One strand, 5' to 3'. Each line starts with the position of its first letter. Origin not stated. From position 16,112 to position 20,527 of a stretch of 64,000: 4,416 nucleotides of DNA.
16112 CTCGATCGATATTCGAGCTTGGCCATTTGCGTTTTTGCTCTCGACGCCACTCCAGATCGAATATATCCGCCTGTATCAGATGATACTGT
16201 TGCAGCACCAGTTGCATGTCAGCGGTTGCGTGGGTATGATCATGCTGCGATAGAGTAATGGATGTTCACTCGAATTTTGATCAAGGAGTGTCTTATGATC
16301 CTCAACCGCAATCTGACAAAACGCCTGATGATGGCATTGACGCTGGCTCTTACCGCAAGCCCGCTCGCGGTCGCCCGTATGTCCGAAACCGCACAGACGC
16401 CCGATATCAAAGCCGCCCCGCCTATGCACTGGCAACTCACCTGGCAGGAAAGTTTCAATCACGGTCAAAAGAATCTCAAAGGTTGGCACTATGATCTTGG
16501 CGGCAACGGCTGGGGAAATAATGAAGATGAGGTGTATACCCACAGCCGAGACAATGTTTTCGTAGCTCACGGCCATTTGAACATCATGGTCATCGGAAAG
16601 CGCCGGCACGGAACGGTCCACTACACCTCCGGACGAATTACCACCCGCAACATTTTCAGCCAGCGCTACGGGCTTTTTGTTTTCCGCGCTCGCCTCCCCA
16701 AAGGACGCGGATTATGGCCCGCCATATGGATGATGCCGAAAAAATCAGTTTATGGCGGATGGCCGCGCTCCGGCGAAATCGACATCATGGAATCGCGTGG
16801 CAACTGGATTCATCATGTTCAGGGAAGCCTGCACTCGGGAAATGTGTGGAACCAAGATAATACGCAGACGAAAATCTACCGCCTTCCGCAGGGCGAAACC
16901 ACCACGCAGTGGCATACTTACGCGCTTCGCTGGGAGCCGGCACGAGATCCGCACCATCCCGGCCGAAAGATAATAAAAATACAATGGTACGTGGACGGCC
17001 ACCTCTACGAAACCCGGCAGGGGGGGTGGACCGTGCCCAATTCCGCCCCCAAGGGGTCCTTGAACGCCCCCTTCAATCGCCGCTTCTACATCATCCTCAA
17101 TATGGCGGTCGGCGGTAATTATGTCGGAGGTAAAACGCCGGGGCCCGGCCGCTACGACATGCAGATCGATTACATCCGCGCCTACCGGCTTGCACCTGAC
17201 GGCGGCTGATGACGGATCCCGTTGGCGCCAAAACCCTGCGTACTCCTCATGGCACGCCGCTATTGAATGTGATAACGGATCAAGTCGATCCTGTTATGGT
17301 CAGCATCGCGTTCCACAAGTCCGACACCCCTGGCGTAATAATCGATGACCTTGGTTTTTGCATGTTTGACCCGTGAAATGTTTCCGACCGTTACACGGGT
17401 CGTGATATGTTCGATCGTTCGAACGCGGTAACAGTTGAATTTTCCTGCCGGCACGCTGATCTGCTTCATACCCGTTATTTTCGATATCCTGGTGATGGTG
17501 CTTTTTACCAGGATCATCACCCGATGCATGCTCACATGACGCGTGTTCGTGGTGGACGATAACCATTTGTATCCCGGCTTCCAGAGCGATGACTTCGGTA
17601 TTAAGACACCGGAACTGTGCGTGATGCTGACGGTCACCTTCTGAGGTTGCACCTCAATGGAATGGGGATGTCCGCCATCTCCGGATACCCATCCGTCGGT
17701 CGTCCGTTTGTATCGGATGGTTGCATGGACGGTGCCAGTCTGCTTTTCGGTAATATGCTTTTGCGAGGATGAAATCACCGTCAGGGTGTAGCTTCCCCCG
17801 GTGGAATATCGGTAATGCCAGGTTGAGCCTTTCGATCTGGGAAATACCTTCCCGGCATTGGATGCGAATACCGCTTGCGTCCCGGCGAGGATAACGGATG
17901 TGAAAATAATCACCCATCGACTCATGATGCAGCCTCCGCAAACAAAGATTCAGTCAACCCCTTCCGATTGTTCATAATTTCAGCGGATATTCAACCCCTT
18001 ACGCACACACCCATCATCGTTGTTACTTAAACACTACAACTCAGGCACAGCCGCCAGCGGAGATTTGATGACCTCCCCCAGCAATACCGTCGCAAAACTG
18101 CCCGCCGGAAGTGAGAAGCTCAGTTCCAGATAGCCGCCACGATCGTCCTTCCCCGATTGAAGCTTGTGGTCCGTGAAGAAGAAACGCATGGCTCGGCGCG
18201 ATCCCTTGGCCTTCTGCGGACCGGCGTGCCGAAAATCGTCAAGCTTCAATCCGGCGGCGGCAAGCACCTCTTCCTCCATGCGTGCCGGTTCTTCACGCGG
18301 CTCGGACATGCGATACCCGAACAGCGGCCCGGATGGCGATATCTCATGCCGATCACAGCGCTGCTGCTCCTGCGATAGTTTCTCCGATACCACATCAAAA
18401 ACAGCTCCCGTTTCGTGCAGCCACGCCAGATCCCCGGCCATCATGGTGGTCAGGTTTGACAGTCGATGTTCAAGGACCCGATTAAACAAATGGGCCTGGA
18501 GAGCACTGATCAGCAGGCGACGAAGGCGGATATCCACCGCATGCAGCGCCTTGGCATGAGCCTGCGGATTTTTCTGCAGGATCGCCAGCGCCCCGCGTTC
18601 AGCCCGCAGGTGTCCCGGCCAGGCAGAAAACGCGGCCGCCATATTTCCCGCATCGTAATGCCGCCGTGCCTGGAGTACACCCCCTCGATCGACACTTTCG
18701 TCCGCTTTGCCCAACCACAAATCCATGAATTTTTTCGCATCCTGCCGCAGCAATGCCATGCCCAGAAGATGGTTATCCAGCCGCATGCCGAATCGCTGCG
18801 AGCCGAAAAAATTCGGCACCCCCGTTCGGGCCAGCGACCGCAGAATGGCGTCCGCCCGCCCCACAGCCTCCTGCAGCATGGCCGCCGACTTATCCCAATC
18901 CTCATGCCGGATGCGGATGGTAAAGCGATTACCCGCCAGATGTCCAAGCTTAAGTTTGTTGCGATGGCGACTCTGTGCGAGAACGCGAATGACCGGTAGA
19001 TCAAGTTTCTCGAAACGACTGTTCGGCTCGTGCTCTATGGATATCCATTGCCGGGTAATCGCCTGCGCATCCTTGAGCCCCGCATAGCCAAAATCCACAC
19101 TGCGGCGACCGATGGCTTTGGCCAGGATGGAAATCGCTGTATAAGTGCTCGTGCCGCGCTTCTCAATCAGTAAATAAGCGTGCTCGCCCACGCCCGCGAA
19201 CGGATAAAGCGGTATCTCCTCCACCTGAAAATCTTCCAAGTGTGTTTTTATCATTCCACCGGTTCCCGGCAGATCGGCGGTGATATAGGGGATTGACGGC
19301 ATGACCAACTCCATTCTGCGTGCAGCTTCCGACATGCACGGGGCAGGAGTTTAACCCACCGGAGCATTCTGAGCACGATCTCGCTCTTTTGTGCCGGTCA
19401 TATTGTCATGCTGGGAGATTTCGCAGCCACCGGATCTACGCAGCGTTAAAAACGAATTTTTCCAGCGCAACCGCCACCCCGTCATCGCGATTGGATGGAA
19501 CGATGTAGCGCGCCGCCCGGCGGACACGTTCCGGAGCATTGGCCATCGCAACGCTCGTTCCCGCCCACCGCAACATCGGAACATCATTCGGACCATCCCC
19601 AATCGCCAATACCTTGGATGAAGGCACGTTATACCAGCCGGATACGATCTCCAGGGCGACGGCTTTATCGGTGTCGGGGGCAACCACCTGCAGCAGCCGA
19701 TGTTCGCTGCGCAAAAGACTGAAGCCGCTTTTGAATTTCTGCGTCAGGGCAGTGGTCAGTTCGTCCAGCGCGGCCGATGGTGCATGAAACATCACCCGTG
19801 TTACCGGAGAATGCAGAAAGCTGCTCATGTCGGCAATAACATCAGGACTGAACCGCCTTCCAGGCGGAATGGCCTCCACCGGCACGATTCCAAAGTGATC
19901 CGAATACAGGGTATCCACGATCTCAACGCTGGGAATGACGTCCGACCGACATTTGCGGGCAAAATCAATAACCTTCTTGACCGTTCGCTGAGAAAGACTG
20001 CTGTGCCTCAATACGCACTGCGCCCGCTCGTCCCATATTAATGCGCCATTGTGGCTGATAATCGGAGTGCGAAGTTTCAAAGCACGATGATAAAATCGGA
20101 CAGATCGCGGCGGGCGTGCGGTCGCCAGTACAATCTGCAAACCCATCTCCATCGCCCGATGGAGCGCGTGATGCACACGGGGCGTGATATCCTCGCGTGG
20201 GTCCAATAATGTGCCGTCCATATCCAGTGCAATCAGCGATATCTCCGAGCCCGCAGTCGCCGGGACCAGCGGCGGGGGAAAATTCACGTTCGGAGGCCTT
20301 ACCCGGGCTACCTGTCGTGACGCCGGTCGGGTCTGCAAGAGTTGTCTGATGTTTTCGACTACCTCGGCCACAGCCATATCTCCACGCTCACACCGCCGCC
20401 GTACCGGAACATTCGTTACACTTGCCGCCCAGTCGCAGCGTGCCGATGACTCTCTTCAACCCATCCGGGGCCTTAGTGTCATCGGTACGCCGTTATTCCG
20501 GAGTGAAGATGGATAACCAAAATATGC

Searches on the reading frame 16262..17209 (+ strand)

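Call 42: search_protein_families(library=pfam, proteins=[window:16262-17209:+], max_evalue=0.0001)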
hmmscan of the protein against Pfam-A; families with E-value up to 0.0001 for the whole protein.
window:16262-17209:+ (315 aa): 2 families
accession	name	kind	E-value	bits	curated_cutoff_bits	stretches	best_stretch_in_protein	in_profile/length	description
PF00722.28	Glyco_hydro_16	-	9.7e-15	54.9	22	1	94-251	9-134/175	Glycosyl hydrolases family 16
PF03935.22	SKN1_KRE6_Sbg1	-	4.8e-08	32.3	30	1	84-159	146-223/501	Beta-glucan synthesis-associated protein SKN1/KRE6/Sbg1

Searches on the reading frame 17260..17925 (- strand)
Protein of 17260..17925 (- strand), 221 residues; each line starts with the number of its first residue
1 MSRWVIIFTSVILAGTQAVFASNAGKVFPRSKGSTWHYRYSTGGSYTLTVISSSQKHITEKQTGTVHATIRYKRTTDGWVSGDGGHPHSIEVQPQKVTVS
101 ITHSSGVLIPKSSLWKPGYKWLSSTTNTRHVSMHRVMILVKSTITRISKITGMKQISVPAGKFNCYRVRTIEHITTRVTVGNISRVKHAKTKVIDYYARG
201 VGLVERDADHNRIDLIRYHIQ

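Call 43: search_protein_families(library=pfam, proteins=[window:17260-17925:-], max_evalue=0.0001)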
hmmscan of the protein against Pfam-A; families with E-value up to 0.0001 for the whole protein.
window:17260-17925:- (221 aa): 1 family
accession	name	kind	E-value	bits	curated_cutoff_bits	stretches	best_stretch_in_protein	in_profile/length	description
PF21347.3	DUF3108_like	-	1.1e-06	29.1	27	1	149-206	135-184/199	DUF3108-like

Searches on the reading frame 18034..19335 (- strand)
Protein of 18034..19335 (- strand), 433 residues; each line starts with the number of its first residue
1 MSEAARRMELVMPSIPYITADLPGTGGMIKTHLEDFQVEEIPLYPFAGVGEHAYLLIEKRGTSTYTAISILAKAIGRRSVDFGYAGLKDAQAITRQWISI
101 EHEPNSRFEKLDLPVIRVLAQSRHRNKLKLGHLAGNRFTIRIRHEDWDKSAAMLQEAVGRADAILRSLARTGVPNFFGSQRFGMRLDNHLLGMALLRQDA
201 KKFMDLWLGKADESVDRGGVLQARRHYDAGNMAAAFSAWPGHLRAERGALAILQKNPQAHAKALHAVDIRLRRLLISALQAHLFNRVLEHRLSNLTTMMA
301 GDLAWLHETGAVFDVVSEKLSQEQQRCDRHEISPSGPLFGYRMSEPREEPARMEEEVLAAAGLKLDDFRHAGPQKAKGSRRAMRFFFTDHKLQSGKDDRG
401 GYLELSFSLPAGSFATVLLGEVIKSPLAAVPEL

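Call 43: search_protein_families(library=pfam, proteins=[window:18034-19335:-], max_evalue=0.0001)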
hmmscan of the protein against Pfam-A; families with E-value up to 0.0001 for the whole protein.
window:18034-19335:- (433 aa): 1 family
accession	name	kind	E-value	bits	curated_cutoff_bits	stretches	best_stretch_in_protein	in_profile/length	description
PF01142.23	TruD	-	9.9e-104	347.9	27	1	16-422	5-412/412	tRNA pseudouridine synthase D (TruD)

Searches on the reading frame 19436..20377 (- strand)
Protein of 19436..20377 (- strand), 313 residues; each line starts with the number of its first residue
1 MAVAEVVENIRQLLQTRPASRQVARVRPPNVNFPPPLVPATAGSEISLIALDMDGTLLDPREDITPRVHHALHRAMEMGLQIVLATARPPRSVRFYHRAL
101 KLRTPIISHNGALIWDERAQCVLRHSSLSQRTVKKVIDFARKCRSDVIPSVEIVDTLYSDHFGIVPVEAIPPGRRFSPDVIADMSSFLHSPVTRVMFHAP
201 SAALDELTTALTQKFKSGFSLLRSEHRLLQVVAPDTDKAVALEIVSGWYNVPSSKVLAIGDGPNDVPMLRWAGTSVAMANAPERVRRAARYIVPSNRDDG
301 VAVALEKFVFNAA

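Call 43: search_protein_families(library=pfam, proteins=[window:19436-20377:-], max_evalue=0.0001)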
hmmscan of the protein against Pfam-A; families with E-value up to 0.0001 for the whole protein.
window:19436-20377:- (313 aa): 3 families
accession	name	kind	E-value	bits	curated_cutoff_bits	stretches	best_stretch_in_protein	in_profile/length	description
PF08282.18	Hydrolase_3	-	2.8e-55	188.2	20.9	1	49-305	1-255/255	haloacid dehalogenase-like hydrolase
PF05116.19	S6PP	-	1.1e-10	42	20.3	1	203-284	132-212/247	Sucrose-6F-phosphate phosphohydrolase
PF00702.32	Hydrolase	-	3e-09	38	26.4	0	249-273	167-191/191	haloacid dehalogenase-like hydrolase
